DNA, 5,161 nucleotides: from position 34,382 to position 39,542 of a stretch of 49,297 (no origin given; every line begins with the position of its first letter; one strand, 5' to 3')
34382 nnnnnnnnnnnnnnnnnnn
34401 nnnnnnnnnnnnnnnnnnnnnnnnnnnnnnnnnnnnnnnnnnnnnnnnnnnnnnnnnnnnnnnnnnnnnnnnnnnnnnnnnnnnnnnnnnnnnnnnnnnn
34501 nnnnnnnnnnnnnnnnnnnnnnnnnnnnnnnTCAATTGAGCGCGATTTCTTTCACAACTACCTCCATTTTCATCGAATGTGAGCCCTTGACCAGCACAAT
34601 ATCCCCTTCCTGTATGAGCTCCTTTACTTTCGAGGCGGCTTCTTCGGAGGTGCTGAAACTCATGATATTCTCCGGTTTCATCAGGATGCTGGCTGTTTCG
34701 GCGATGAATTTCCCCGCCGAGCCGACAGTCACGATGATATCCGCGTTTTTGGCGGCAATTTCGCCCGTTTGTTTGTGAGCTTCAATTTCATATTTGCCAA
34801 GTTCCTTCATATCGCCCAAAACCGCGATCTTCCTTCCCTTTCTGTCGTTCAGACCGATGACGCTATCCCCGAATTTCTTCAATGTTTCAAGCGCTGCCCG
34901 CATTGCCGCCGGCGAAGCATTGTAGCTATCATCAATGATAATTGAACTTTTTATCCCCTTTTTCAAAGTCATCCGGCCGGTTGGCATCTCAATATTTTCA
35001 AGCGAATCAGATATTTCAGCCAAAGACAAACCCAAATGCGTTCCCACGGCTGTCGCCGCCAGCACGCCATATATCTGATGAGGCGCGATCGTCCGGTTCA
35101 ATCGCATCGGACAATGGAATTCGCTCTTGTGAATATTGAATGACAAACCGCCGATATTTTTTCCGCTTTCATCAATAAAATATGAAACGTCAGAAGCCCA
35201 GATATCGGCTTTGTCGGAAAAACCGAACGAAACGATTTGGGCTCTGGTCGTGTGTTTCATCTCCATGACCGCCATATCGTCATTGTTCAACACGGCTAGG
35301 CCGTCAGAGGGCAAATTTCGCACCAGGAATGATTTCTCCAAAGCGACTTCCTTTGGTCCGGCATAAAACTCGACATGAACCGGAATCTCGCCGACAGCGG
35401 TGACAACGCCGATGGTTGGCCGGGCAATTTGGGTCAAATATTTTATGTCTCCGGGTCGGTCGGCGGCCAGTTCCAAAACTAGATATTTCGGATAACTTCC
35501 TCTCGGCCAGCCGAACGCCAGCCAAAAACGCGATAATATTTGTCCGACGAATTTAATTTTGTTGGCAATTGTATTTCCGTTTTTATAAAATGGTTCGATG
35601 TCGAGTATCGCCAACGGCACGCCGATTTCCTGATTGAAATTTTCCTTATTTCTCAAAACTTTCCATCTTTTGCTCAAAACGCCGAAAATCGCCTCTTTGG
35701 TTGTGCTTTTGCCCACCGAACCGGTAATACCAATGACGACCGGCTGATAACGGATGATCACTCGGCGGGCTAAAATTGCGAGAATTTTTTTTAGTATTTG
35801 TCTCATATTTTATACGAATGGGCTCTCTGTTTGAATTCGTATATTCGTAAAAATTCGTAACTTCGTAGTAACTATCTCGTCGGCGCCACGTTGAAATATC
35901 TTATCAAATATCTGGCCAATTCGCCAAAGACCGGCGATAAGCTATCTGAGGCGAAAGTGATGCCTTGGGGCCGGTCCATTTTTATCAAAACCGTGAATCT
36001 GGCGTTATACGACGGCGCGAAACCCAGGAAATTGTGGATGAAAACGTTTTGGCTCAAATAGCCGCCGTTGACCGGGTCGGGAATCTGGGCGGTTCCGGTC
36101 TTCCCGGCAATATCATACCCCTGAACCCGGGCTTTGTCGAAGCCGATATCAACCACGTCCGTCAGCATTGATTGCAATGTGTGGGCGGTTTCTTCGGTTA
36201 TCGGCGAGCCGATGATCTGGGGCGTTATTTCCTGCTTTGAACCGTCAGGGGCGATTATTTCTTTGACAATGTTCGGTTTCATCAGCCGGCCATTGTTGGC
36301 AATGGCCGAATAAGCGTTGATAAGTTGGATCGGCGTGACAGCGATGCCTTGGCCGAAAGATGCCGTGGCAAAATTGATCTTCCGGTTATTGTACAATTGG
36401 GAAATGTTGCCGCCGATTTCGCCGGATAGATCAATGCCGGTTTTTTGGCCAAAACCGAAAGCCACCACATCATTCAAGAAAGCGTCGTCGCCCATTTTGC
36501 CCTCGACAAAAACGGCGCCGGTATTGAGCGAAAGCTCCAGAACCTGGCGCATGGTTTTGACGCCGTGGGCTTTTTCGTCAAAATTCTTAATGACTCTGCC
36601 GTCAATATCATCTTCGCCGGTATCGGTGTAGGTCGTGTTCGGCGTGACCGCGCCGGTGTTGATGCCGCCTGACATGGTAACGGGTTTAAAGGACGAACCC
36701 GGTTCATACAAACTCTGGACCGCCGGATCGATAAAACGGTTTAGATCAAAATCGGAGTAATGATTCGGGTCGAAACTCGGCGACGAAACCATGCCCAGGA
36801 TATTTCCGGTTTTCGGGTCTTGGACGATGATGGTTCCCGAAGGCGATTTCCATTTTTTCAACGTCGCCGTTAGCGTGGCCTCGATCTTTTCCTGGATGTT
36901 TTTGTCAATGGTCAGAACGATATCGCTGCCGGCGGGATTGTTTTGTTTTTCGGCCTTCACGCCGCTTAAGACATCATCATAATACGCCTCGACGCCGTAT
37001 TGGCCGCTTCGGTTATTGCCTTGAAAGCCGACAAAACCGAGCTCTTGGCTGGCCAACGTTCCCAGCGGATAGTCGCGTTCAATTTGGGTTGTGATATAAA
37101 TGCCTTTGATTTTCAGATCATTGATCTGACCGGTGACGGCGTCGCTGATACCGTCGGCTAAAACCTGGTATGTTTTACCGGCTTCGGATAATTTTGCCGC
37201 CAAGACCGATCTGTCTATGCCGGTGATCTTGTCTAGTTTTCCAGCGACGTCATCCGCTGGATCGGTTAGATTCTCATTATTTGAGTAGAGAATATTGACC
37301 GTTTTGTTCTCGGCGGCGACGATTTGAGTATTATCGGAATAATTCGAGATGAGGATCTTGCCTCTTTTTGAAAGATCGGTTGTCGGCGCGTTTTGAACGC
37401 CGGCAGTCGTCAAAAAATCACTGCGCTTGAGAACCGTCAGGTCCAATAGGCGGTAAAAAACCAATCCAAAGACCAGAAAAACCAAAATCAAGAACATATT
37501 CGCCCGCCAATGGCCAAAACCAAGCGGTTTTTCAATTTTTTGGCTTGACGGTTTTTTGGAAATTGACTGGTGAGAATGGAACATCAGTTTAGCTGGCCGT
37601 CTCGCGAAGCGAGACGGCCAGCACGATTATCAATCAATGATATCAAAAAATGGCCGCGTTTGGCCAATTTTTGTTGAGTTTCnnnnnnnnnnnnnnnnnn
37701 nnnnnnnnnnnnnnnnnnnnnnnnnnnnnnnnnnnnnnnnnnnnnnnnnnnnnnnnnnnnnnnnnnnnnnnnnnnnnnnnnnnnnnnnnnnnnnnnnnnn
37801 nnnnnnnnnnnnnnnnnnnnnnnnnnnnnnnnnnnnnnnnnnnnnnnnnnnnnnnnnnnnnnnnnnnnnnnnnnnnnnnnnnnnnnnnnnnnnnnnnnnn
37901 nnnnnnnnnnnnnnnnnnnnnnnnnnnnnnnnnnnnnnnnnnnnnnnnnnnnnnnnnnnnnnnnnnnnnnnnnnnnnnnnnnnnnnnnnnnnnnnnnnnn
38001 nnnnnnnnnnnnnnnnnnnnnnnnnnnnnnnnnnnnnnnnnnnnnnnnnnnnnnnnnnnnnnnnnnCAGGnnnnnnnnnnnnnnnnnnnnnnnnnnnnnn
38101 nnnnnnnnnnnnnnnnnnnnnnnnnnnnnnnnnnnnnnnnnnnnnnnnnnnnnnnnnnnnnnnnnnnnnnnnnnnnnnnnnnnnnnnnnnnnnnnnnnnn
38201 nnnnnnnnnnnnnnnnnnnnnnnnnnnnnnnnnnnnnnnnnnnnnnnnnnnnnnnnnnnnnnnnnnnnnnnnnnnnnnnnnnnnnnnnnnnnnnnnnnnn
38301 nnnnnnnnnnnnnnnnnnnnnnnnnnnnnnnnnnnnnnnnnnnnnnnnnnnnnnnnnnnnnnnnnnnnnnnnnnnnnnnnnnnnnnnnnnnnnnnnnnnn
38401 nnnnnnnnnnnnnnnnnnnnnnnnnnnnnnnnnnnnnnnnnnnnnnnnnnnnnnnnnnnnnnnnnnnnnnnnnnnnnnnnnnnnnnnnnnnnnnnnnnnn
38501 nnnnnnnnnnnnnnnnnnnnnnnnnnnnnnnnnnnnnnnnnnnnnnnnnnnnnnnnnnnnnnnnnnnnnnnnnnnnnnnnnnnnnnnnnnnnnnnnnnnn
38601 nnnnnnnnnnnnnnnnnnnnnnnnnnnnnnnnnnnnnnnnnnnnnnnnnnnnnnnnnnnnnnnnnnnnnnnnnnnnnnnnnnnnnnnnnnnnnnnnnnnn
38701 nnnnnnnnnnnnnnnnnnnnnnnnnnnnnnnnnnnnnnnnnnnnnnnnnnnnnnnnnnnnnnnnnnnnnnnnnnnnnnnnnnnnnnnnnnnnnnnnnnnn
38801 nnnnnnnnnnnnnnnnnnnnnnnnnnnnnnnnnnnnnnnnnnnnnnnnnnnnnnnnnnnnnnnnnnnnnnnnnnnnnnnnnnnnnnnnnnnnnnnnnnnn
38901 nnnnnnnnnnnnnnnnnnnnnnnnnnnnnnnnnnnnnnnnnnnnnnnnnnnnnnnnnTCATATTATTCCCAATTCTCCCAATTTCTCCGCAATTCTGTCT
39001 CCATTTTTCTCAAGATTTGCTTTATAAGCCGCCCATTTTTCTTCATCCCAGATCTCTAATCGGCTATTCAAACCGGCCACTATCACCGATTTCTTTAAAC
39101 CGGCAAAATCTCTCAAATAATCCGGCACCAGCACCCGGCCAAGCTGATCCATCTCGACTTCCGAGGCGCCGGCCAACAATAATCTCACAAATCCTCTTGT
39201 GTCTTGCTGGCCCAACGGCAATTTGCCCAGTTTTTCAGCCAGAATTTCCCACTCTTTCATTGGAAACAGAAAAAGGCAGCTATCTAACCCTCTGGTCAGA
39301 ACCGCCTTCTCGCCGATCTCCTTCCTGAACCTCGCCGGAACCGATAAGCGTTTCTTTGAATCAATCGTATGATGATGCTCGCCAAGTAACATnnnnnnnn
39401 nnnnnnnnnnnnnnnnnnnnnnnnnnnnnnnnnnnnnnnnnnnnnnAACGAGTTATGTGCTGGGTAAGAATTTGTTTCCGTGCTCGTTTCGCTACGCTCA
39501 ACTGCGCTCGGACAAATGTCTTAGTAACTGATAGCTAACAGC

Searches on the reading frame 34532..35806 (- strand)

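Call 85: search_protein_families(library=pfam, proteins=[window:34532-35806:-], max_evalue=0.00001)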
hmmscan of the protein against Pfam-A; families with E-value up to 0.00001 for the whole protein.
window:34532-35806:- (424 aa): 2 families
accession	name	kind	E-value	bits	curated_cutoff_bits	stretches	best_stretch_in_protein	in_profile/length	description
PF08245.18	Mur_ligase_M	-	9.2e-24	84.9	24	1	107-254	58-199/200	Mur ligase middle domain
PF02875.26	Mur_ligase_C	-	1e-20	75.3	28.4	1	277-410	1-127/127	Mur ligase, glutamate ligase domain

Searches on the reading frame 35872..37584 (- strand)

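Call 85: search_protein_families(library=pfam, proteins=[window:35872-37584:-], max_evalue=0.00001)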
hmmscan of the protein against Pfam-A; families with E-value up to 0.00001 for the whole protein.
window:35872-37584:- (570 aa): 2 families
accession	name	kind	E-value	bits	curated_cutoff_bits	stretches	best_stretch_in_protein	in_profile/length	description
PF00905.27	Transpeptidase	-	4.6e-70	236.6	22.1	1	250-554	1-295/299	Penicillin binding protein transpeptidase domain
PF03717.20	PBP_dimer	-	2.5e-12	48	24.4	1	72-214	4-166/180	Penicillin-binding Protein dimerisation domain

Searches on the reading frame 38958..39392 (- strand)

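Call 33: search_protein_families(library=pfam, proteins=[window:38958-39392:-], max_evalue=0.01)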
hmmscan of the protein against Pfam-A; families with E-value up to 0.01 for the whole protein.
window:38958-39392:- (144 aa): 1 family
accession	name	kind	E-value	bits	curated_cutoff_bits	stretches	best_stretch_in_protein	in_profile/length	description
PF02381.23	MraZ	-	4e-38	129.7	23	2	1-70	1-71/72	MraZ protein, putative antitoxin-like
